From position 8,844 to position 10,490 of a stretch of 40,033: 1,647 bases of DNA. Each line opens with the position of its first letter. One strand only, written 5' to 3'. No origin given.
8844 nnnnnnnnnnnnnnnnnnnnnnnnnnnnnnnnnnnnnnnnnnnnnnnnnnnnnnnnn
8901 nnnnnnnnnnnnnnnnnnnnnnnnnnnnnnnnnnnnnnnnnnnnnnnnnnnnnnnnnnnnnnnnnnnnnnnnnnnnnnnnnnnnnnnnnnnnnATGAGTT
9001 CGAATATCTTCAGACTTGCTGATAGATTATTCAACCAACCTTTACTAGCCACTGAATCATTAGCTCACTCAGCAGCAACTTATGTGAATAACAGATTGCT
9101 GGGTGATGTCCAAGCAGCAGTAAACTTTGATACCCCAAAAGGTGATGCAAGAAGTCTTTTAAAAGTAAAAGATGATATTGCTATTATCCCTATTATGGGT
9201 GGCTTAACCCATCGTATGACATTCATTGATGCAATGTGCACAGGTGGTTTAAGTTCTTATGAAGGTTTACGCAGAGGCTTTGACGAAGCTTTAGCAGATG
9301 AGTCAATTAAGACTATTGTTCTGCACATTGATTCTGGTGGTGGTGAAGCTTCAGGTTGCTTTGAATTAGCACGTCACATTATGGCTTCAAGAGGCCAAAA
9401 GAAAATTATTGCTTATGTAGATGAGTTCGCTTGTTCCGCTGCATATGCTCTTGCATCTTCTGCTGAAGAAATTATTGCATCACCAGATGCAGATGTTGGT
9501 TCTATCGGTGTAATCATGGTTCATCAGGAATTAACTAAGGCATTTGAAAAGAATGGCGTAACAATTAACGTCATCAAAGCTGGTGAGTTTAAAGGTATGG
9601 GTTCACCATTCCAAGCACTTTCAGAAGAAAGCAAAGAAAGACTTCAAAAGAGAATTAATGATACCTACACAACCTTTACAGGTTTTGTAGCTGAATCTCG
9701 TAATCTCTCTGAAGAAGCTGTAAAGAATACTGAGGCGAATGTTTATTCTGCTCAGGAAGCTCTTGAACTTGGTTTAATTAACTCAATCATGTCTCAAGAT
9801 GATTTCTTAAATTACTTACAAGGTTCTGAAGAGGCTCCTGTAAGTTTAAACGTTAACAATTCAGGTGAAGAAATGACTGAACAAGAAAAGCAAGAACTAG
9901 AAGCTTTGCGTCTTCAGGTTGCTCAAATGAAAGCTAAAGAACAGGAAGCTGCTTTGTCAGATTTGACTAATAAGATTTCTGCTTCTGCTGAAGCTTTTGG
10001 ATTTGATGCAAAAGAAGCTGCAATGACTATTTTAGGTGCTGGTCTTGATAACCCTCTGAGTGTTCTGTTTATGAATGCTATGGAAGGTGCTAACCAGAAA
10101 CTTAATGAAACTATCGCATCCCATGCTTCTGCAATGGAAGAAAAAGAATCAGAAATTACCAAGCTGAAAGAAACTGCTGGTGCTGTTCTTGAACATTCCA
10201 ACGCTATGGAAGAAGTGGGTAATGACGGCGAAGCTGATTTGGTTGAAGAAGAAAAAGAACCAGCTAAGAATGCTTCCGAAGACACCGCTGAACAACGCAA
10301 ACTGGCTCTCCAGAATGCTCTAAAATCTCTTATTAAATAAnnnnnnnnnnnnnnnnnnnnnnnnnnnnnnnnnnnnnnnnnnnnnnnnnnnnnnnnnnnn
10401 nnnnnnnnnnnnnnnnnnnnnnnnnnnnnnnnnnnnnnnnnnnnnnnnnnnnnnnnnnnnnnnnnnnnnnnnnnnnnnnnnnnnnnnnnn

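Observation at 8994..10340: Protease and scaffold apparently fused in one ORF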

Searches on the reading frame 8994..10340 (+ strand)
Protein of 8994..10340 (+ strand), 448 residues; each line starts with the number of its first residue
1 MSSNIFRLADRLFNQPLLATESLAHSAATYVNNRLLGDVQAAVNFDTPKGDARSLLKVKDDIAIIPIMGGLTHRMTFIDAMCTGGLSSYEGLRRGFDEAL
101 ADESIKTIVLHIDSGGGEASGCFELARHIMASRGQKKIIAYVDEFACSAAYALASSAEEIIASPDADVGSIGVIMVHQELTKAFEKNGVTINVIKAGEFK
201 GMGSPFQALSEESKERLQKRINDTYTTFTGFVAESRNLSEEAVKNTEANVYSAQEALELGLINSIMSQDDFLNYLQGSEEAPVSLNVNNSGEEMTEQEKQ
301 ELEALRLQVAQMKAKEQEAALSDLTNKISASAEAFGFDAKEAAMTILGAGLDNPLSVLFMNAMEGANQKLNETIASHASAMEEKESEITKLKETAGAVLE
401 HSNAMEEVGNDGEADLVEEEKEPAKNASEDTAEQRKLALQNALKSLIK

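Call 3: search_protein_families(library=pfam, proteins=[window:8994-10340:+], max_evalue=0.01)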
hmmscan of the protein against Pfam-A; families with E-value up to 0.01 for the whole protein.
window:8994-10340:+ (448 aa): 2 families
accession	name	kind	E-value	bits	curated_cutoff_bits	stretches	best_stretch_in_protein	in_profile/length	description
PF01343.23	Peptidase_S49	-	4.8e-39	134.2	24.9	1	134-275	5-147/154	Peptidase family S49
PF25145.1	NfeD1b_N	-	5.3e-09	36.4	40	1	85-177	14-101/189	NfeD1b, N-terminal domain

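Call 4: search_protein_families(library=phrogs, proteins=[window:8994-10340:+], max_evalue=0.001)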
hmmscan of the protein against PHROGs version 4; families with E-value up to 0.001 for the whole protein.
window:8994-10340:+ (448 aa): 9 families
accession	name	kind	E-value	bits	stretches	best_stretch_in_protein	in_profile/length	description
phrog_53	-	head and packaging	8.6e-118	396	1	1-447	4-458/583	head maturation protease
phrog_4759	-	unknown function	6.6e-56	190.3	1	1-189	4-207/209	-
phrog_33023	-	unknown function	5.7e-37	128.6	1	51-395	57-431/507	-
phrog_94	-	head and packaging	6.4e-09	36.8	1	96-166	108-176/622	head maturation protease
phrog_16406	-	unknown function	1.8e-06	27.9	1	209-299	385-472/601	-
phrog_24195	-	unknown function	5.8e-05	23.9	1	232-269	12-49/61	-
phrog_1827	-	other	0.0003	21.2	1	107-186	54-125/202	ATP-dependent protease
phrog_8940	-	tail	0.00036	21.4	1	224-296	4-73/201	capsid assembly protein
phrog_24209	-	unknown function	0.00047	21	0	88-129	3-44/49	-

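Call 6: search_solved_structures(query=window:8994-10340:+, max_evalue=1, show_alignments=2)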
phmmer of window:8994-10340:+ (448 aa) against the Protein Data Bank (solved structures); distinct sequences matched with E-value up to 1: 3.
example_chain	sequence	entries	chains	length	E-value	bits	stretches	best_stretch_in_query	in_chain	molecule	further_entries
3rst_A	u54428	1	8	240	3.4e-20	75.9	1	89-275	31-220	Signal peptide peptidase sppA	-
4kwb_A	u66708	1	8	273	3.5e-20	75.8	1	89-277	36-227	Signal peptide peptidase SppA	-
3bez_A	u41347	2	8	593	2.5e-16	63.2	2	97-271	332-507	Protease 4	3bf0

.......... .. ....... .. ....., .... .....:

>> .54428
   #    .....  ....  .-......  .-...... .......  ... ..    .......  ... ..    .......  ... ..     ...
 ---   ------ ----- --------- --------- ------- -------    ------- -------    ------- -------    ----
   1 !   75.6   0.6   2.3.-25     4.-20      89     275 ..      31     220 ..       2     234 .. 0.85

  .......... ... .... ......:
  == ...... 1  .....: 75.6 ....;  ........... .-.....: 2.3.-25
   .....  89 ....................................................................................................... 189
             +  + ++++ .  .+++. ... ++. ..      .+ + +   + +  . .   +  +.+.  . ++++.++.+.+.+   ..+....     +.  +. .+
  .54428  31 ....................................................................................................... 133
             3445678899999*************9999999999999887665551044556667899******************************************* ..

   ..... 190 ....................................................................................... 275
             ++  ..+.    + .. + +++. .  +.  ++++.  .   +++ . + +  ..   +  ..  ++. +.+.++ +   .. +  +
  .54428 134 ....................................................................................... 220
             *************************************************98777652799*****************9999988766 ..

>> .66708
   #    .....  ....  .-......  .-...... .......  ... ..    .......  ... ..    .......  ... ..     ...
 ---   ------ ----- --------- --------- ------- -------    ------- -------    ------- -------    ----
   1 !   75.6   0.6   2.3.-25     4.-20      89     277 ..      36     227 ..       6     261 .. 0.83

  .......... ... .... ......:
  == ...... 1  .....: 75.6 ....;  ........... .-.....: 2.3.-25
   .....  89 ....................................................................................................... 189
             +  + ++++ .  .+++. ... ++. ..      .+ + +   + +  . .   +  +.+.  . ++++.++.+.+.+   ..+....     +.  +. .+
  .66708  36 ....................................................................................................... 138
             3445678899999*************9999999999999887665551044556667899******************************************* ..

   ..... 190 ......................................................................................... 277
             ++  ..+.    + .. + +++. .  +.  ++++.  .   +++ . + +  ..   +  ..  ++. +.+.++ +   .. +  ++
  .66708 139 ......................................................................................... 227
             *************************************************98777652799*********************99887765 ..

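Call 9: find_homologous_proteins(query=window:8994-10340:+, max_evalue=0.00001)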
Query window:8994-10340:+ (448 aa): 207 proteins with E <= 0.00001 among 8000 candidates; the best 120 are listed.
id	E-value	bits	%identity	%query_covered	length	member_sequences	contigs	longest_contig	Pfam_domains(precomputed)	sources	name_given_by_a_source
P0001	1.9e-276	934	99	100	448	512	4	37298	PF25145.2,PF01343.24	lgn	-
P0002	2.6e-275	931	99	100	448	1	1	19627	PF25145.2,PF01343.24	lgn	-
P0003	1.8e-274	928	98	100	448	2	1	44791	PF25145.2,PF01343.24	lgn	-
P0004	1.9e-273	924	98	100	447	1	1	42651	PF25145.2,PF01343.24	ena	-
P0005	4.0e-273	923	99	100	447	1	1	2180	PF25145.2,PF01343.24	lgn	-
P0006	8.9e-257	870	91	100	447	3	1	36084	PF25145.2,PF01343.24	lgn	-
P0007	9.5e-231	784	98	85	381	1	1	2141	PF25145.2,PF01343.24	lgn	-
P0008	2.8e-192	657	69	100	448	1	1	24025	PF25145.2,PF01343.24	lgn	-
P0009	2.8e-191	654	70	100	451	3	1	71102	PF25145.2,PF01343.24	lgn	-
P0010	1.7e-187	642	99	67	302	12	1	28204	PF25145.2,PF01343.24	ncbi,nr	ncbi:TPA: signal peptide peptidase SppA, partial [Escherichia coli]|nr:signal peptide peptidase SppA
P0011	7.8e-183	626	68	100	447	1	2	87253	PF25145.2,PF01343.24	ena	-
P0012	7.9e-174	597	64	100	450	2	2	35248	PF25145.2,PF01343.24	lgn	-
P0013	5.5e-156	538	98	61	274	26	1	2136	PF01343.24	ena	-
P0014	4.6e-132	459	85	61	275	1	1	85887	PF01343.24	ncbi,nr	ncbi:head maturation protease [Shigella phage vB_SflM_004]|nr:head maturation protease [Shigella pha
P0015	2.1e-123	431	51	91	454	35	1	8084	PF25145.2,PF01343.24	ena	-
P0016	1.2e-122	428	52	93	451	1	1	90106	PF25145.2,PF01343.24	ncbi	ncbi:capsid assembly protease C [Yersinia phage vB_YenM_P778]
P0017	5.1e-122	426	51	99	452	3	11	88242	PF00574.29,PF25145.2,PF01343.24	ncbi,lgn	-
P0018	7.4e-122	425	49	99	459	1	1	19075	PF25145.2,PF01343.24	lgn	-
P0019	3.6e-121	423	49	99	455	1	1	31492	PF00574.29,PF25145.2,PF01343.24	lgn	-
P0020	8.2e-119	415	51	92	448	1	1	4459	PF01343.24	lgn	-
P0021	2.6e-118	414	48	98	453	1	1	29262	PF00574.29,PF01343.24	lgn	-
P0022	8.3e-118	412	50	98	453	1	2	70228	PF00574.29,PF01343.24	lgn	-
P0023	2.5e-117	411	54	77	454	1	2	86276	PF00574.29,PF01343.24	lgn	-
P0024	4.3e-117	410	49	98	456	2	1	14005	PF00574.29,PF01343.24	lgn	-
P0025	7.3e-117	409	49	99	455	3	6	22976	PF01343.24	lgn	-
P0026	1.3e-115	405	48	97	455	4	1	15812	PF01343.24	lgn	-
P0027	1.8e-114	401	48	99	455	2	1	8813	PF25145.2,PF01343.24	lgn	-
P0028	5.3e-114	400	48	96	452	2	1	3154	PF00574.29,PF01343.24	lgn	-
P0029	9.6e-113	395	46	98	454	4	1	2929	PF00574.29,PF01343.24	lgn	-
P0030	2.2e-112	394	46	98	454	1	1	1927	PF00574.29,PF01343.24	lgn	-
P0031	6.5e-112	393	48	99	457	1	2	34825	PF00574.29,PF01343.24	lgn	-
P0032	1.9e-111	391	50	91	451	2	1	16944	PF01343.24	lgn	-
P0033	3.5e-111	390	45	99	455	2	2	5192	PF00574.29,PF25145.2,PF01343.24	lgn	-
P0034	4.5e-110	387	47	99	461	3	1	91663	PF01343.24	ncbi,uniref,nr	ncbi:hypothetical protein Arno162_78 [Pectobacterium phage Arno162]|uniref:Peptidase S49 domain-cont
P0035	5.5e-109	383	47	93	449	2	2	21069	PF00574.29,PF01343.24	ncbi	-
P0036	6.7e-109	383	47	93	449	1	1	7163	PF00574.29,PF01343.24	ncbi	-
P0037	1.9e-105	371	47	97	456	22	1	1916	PF25145.2,PF01343.24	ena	-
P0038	1.7e-99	352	45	94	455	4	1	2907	PF25145.2,PF01343.24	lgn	-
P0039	4.7e-48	182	37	65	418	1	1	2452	PF01343.24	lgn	-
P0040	2.2e-47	180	37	65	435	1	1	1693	PF01343.24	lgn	-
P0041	7.4e-47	179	40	53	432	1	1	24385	PF01343.24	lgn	-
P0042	8.3e-47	178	40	53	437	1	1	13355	PF01343.24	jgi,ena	jgi:signal peptide peptidase SppA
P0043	1.9e-46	177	38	60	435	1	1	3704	PF01343.24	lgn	-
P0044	4.1e-46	176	38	62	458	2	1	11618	PF25145.2,PF01343.24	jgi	-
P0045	3.6e-44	170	33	73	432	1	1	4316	PF25145.2,PF01343.24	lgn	-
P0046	5.0e-44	169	45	46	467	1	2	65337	PF25145.2,PF01343.24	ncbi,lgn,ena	-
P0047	5.1e-44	169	39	58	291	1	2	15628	PF01343.24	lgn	-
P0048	8.9e-44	168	34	78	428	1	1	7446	PF25145.2,PF01343.24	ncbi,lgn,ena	-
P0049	4.9e-43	166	40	62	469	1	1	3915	PF26210.1,PF25145.2,PF01343.24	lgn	-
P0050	6.3e-43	166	42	47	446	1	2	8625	PF01343.24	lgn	-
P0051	9.5e-43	165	43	48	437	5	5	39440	PF01343.24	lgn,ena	-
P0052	5.2e-42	163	35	75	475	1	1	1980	PF25145.2,PF01343.24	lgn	-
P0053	6.6e-42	162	44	49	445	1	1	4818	PF01343.24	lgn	-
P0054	7.0e-42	162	42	49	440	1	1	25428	PF25145.2,PF01343.24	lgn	-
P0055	1.3e-41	161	36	60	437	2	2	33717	PF01343.24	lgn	-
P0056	1.6e-41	161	40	53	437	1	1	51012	PF00574.29,PF01343.24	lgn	-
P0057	1.2e-40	158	34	61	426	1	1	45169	PF25145.2,PF01343.24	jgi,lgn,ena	-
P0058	1.6e-40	158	37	75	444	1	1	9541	PF25145.2,PF01343.24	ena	-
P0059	2.1e-40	157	35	73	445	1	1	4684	PF25145.2,PF01343.24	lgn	-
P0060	3.6e-40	157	44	50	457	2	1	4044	PF25145.2,PF01343.24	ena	-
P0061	6.3e-40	156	36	63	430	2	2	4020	PF25145.2,PF01343.24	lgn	-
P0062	1.1e-39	155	34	64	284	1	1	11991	PF25145.2,PF01343.24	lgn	-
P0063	1.6e-39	154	40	49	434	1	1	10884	PF01343.24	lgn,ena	-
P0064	4.6e-39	153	43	49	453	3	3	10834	PF25145.2,PF01343.24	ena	-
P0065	1.1e-38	152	38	55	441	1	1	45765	PF01343.24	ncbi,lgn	-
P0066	1.3e-38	151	39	47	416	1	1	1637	PF01343.24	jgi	jgi:ClpP class serine protease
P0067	1.5e-38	151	39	57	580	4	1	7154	PF00574.29,PF04586.23,PF01343.24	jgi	jgi:HK97 family phage prohead protease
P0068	2.0e-38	151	38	55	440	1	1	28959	PF25145.2,PF01343.24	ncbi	-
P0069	8.8e-38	149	39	50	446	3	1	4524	PF25145.2,PF01343.24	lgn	-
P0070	1.1e-37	148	33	74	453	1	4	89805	PF25145.2,PF01343.24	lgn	-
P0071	2.6e-37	147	35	61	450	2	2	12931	PF25145.2,PF01343.24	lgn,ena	-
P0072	4.2e-37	146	35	50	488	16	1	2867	PF00574.29,PF01343.24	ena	-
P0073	4.4e-37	146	41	50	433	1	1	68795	PF01343.24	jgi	-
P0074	4.8e-37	146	42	48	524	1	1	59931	PF25145.2,PF01343.24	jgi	jgi:signal peptide peptidase SppA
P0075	5.3e-37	146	40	51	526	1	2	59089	PF25145.2,PF01343.24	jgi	jgi:signal peptide peptidase SppA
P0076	6.2e-37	146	37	57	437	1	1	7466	PF25145.2,PF01343.24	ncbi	-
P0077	8.1e-37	145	36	59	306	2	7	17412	PF01343.24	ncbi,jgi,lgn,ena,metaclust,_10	metaclust:\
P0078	1.5e-36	145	36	60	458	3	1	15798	PF25145.2,PF01343.24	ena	-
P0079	2.4e-36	144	34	60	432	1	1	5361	PF25145.2,PF01343.24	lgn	-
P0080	2.6e-36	144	37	61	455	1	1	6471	PF25145.2,PF01343.24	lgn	-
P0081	4.1e-36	143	41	46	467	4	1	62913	PF01343.24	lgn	-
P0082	5.9e-36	143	40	48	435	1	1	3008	PF01343.24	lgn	-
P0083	1.2e-35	142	35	62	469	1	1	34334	PF25145.2,PF01343.24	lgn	-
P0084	1.3e-35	142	40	54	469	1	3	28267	PF25145.2,PF01343.24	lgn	-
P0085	4.0e-35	140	35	61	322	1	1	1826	PF25145.2,PF01343.24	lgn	-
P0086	4.2e-35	140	35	49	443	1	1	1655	PF00574.29,PF25145.2,PF01343.24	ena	-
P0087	4.9e-35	140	39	47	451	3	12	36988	PF01343.24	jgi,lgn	jgi:signal peptide peptidase SppA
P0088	5.4e-35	139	39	49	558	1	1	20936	PF01343.24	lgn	-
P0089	9.7e-35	139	37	49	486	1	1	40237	PF00574.29,PF25145.2,PF01343.24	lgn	-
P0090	1.3e-34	138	39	46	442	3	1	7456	PF25145.2,PF01343.24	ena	-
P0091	1.9e-34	138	30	50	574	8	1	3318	PF01972.22,PF01343.24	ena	-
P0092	2.4e-34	137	35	60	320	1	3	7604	PF25145.2,PF01343.24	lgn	-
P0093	2.6e-34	137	37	58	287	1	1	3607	PF00574.29,PF01343.24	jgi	jgi:signal peptide peptidase SppA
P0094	9.6e-34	135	34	41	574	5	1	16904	PF00574.29,PF01972.22,PF01343.24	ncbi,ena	-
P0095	9.7e-34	135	34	64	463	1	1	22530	PF25145.2,PF01343.24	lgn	-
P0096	1.7e-33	135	34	61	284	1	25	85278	PF01343.24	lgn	-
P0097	1.7e-33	135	36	61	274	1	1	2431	PF25145.2,PF01343.24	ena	-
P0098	2.6e-33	134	36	58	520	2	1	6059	PF25145.2,PF01343.24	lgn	-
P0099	2.9e-33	134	35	61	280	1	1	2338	PF01343.24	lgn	-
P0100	7.4e-33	132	37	61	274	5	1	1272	PF25145.2,PF01343.24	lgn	-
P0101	1.0e-32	132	34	61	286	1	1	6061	PF25145.2,PF01343.24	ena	-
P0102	1.2e-32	132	36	48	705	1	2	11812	PF01343.24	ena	-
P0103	1.9e-32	131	36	61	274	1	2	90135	PF25145.2,PF01343.24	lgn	-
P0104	3.9e-32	130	41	45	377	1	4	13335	PF25145.2,PF01343.24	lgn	-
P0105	8.9e-32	129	33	38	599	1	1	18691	PF00574.29,PF25145.2,PF01343.24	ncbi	-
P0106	9.6e-32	129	35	62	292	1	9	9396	PF25145.2,PF01343.24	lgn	-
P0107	3.2e-31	127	38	48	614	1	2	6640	PF25145.2,PF01343.24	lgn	-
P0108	3.6e-31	127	37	54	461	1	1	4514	PF25145.2,PF01343.24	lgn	-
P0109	3.8e-31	127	37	43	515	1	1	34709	PF00574.29,PF01343.24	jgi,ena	-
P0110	8.9e-31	126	36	48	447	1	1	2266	PF25145.2,PF01343.24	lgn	-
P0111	9.6e-31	125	31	67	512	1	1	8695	PF25145.2,PF01381.29,PF01343.24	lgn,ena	-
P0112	1.5e-30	125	35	50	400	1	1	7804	PF25145.2,PF01343.24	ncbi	-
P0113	6.6e-30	123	33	58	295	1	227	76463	PF01343.24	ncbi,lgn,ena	-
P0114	1.7e-29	121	39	41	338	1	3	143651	PF01343.24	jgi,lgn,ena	-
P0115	3.7e-29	120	33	61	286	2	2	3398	PF25145.2,PF01343.24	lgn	-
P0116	3.6e-28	117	35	54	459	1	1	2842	PF10123.15,PF25145.2,PF01343.24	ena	-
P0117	4.8e-28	117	34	53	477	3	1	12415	PF25145.2,PF01343.24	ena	-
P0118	7.6e-28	116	33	61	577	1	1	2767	PF01343.24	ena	-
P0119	1.9e-27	115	32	61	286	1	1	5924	PF25145.2,PF01343.24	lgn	-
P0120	2.1e-27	114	32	60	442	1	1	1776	PF25145.2,PF01343.24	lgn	-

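Call 13: find_related_loci(query=A1, collection=viral_contigs, flank=3000)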
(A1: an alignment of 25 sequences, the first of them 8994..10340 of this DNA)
Query A1 (448 aa) in viral_contigs; peptide patterns used: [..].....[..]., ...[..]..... (x = any residue, [..] = any of these).
277 stretches matched a pattern; 255 encode a relative of the query (tblastn E <= 1e-3); the best 80 are kept; 80 distinct loci.
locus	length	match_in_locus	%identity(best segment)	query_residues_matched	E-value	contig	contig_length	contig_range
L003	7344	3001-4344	99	1-448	0e+0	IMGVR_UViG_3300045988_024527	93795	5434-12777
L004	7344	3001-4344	99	1-448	0e+0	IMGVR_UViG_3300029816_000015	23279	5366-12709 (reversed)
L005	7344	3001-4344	99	1-448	0e+0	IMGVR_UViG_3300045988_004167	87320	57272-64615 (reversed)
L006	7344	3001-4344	99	1-448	0e+0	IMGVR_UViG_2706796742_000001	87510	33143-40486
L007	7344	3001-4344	99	1-448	0e+0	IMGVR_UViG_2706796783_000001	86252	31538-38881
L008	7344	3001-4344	99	1-448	0e+0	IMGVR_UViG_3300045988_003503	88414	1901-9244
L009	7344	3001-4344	99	1-448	0e+0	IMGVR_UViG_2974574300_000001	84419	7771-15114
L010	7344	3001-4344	99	1-448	0e+0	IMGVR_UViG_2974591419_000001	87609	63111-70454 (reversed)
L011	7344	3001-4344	99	1-448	0e+0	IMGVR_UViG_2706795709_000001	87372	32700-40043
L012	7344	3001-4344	99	1-448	0e+0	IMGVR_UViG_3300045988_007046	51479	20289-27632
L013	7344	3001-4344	99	1-448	0e+0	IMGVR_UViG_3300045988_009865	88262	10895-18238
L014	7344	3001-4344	99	1-448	0e+0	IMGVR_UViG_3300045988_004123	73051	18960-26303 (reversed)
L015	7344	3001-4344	99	1-448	0e+0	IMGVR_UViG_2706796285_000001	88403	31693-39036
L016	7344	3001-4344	99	1-448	0e+0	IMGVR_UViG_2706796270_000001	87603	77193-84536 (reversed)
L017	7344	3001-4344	99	1-448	0e+0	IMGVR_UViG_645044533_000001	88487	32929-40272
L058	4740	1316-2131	39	1-274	1e-44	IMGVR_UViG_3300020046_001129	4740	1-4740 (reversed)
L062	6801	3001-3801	37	5-275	9e-45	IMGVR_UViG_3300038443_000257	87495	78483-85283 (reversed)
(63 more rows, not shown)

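Call 19: search_dna_similar(query=window:8994-10340:+, collection=phages, mode=protein, rows=spread, max_rows=60, max_evalue=1e-20)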
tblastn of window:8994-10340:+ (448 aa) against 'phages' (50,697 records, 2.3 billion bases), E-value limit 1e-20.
Records with a match: 922; places in all: 926; records where one place covers at least 80% of the query: 301.
Best place of each record, by identity: >=99% 81; 95-99% 132; 90-95% 42; 80-90% 1; 60-80% 1; <60% 665.
By first word of the organism name: Escherichia 218; Salmonella 171; Rheinheimera 115; Acinetobacter 33; Klebsiella 32; Erwinia 29; Shigella 23; Rhodobacter 23; Proteus 21; Aeromonas 20; and 45 more.
By host as written in the record: Rheinheimera sp. BAL341 115; - 111; Escherichia coli 66; Salmonella enterica subsp. enterica serovar Typhimurium 26; Salmonella enterica 24; Rhodobacter capsulatus YW1 23; Escherichia coli K-12 MG1655 20; Salmonella sp. 17; and 242 more.
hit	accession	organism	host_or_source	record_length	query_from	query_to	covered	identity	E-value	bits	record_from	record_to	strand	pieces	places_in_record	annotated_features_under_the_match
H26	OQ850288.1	Escherichia phage vB_EcoM_ULIM9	Escherichia sp.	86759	1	448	100%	99.3%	0e+0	823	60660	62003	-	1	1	hypothetical protein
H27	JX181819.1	Salmonella phage SBA-1781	Baltimore Harbor water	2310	1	448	100%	99.1%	0e+0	821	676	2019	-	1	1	hypothetical protein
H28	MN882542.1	Escherichia phage JN01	Escherichia coli O157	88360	1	448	100%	99.1%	0e+0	821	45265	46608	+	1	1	putative head maturation protease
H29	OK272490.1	Escherichia phage JLBYU32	Escherichia coli K-12 MG1655 del ...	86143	1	448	100%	99.1%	0e+0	821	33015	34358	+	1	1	putative head maturation protease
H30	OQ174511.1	Escherichia phage REP12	Escherichia coli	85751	1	448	100%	99.1%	0e+0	821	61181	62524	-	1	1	head maturation protease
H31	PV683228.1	Escherichia phage EcF-vB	Escherichia coli (multidrug resistant)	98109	1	448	100%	99.1%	0e+0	821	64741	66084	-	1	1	none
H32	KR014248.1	Escherichia phage vB_EcoM_AYO145A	Escherichia coli O145:NM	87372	1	448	100%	98.9%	0e+0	819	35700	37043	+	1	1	putative head maturation protease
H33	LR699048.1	Escherichia phage VpaE1_ev035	-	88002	1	448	100%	98.9%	0e+0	819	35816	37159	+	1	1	Putative head or packaging protease (ACLAME 133)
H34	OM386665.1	Escherichia phage vB_EcoM_ESCO56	Escherichia coli DH5a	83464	1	448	100%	98.9%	0e+0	819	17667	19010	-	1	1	head maturation protease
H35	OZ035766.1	Felixounavirus LF110P2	-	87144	1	448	100%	98.9%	0e+0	819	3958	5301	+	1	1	record has no annotation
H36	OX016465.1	Escherichia phage vB_Eco_Tribble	River Water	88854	1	448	100%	98.9%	0e+0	819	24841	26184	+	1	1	Putative head maturation protease | label:E. furg BREX site (x2)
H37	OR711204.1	Salmonella phage fBSPA4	Salmonella enterica 714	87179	1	448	100%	98.7%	0e+0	818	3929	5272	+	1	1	putative head maturation protease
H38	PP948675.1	Salmonella phage SLAM_phiST56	Salmonella enterica subsp. enterica ...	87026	1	448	100%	98.7%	0e+0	817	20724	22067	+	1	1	signal peptide peptidase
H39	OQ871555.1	Salmonella phage SUT_S720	Salmonella paratyphi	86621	1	448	100%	98.4%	0e+0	816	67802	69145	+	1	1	signal peptide peptidase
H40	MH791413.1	Escherichia phage EcSzw_1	Escherichia coli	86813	1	448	100%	91.3%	0e+0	766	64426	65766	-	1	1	putative head maturation protease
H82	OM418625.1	Escherichia phage Lambda imm21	Escherichia coli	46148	46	281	53%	33.5%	3e-24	112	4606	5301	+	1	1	capsid assembly protease C | capsid assembly protein | ribosome_binding_site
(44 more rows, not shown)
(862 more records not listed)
